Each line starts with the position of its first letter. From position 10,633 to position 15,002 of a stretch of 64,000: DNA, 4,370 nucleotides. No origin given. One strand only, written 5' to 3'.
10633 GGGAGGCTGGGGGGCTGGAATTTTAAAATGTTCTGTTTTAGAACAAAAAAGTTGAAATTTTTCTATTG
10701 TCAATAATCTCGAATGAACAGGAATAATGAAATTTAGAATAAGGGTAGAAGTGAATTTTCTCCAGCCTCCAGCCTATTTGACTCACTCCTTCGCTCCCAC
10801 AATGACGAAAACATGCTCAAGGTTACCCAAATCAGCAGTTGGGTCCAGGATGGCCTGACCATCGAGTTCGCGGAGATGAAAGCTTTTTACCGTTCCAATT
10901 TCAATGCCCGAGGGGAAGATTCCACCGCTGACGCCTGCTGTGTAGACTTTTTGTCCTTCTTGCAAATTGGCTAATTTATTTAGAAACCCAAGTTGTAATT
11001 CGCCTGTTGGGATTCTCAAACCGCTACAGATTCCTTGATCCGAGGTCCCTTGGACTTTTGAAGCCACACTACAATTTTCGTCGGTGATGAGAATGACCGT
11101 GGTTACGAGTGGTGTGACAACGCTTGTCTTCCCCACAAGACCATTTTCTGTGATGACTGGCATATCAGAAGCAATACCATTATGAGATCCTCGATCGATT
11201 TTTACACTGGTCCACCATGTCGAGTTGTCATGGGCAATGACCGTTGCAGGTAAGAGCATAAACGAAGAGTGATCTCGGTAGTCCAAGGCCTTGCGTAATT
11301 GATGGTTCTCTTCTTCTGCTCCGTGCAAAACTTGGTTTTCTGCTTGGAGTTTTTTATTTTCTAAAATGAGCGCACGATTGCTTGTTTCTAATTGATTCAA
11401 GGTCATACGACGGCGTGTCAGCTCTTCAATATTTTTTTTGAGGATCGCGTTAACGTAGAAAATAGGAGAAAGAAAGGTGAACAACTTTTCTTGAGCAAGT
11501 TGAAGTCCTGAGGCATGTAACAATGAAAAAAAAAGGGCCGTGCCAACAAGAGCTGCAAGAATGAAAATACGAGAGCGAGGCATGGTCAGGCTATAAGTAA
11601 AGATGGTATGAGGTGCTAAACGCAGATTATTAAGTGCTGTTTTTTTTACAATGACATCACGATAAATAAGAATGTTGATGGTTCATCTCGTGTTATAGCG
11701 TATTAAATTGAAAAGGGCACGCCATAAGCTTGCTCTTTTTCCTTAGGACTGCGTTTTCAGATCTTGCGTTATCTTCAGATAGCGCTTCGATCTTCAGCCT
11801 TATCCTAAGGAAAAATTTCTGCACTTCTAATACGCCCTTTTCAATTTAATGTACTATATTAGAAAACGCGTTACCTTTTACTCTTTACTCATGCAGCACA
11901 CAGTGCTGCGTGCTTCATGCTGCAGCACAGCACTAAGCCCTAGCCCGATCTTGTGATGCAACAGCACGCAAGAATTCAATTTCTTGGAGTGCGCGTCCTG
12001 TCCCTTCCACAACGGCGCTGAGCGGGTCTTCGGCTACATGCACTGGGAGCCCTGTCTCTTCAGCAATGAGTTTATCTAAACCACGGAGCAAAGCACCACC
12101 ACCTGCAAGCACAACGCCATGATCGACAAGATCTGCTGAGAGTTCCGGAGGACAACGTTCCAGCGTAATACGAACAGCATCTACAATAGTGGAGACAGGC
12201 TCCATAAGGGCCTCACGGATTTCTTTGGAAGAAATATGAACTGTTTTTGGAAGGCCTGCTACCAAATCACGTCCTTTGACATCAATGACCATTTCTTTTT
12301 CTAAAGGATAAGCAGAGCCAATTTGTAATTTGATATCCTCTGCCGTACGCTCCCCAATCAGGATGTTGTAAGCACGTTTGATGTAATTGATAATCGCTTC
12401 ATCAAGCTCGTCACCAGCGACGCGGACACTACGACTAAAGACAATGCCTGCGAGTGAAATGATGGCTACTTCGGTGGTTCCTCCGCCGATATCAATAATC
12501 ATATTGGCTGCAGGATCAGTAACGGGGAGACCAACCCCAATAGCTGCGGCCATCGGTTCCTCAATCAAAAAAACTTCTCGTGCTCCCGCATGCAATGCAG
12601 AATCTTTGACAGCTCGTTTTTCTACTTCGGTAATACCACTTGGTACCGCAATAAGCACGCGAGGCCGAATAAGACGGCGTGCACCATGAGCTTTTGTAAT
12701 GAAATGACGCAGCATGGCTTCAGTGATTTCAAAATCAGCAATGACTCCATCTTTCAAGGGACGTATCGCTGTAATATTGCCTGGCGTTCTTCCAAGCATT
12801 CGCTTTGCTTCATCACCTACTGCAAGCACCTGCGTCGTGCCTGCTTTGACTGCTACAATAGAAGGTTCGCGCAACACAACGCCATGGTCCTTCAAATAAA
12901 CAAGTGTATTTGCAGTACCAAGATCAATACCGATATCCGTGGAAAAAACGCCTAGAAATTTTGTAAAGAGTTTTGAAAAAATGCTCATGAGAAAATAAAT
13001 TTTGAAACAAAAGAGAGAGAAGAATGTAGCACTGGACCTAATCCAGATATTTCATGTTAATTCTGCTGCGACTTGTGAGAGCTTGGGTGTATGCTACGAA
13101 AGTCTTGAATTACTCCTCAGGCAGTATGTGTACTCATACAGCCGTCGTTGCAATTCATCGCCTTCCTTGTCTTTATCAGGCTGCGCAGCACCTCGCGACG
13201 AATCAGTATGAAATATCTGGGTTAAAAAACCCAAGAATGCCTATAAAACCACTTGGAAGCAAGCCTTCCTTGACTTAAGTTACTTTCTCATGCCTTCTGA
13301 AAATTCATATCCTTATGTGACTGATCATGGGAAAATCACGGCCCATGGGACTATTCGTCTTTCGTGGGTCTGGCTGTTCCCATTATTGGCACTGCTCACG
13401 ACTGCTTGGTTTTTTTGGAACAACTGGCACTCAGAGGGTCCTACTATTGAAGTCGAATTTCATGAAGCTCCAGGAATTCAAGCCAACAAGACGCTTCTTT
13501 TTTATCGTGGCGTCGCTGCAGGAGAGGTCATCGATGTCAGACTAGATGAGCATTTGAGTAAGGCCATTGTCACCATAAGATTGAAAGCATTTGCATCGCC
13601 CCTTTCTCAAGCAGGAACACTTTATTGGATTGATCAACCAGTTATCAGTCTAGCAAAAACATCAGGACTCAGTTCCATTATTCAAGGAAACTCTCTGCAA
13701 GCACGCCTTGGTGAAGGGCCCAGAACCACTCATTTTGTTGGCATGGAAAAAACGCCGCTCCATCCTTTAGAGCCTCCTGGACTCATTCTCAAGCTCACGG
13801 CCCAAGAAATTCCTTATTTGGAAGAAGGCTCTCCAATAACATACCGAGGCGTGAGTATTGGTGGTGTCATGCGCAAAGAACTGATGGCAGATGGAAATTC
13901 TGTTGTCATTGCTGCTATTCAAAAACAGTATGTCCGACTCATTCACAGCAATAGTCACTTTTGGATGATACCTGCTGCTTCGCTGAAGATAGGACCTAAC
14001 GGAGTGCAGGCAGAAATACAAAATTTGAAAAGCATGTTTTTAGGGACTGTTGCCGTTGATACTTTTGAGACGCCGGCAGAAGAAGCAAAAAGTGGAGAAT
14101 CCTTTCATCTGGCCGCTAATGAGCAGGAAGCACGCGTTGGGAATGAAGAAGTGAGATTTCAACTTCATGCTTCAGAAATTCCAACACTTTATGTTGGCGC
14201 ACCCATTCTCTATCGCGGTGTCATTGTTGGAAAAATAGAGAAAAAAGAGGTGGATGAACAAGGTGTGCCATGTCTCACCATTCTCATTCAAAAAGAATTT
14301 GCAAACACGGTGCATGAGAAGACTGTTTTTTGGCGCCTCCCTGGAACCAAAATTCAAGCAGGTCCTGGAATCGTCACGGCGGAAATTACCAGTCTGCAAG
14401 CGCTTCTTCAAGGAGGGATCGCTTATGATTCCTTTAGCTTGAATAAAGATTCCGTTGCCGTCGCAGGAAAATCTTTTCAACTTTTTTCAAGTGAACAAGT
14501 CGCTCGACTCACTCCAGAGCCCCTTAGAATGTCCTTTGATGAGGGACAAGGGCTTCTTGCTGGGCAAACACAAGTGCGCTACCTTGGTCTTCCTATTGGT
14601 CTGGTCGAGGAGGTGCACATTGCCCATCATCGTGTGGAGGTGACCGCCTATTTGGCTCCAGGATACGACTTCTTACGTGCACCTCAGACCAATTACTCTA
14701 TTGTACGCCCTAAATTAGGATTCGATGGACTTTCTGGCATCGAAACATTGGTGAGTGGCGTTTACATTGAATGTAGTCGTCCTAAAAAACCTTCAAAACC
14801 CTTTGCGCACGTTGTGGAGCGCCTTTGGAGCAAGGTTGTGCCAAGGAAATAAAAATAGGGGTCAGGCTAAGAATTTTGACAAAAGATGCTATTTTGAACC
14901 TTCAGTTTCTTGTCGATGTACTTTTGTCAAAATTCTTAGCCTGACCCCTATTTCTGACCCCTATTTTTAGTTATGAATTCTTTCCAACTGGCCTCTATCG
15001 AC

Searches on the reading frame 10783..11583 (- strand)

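Call 49: search_protein_families(library=pfam, proteins=[window:10783-11583:-], max_evalue=0.0001)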
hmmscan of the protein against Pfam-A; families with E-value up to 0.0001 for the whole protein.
window:10783-11583:- (266 aa): 1 family
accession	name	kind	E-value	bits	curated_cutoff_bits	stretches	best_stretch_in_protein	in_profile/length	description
PF04085.20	MreC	-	4.6e-37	127.5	28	1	115-261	1-146/147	Rod shape-determining protein MreC, barrel core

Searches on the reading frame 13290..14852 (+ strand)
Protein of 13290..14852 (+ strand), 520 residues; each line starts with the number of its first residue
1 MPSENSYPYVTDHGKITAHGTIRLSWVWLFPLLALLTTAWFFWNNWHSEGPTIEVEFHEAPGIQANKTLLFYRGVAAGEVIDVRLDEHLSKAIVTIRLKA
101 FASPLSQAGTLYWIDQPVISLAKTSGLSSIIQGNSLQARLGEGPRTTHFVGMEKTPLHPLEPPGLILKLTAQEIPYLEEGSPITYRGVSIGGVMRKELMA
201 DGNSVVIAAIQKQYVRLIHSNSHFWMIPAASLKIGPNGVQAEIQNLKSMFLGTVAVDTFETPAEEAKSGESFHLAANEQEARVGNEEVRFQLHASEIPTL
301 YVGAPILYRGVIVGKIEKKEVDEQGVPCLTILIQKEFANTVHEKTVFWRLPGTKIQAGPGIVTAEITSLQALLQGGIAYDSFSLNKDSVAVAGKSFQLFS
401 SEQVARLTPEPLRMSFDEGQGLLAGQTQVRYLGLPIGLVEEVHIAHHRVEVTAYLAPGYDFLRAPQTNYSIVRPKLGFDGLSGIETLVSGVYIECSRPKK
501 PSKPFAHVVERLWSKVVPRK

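Call 49: search_protein_families(library=pfam, proteins=[window:13290-14852:+], max_evalue=0.0001)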
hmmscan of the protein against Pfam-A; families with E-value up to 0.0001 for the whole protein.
window:13290-14852:+ (520 aa): 1 family
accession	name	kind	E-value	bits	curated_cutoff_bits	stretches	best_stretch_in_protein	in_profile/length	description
PF02470.25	MlaD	-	1.6e-34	118.4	25.1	4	50-105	2-57/81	MlaD protein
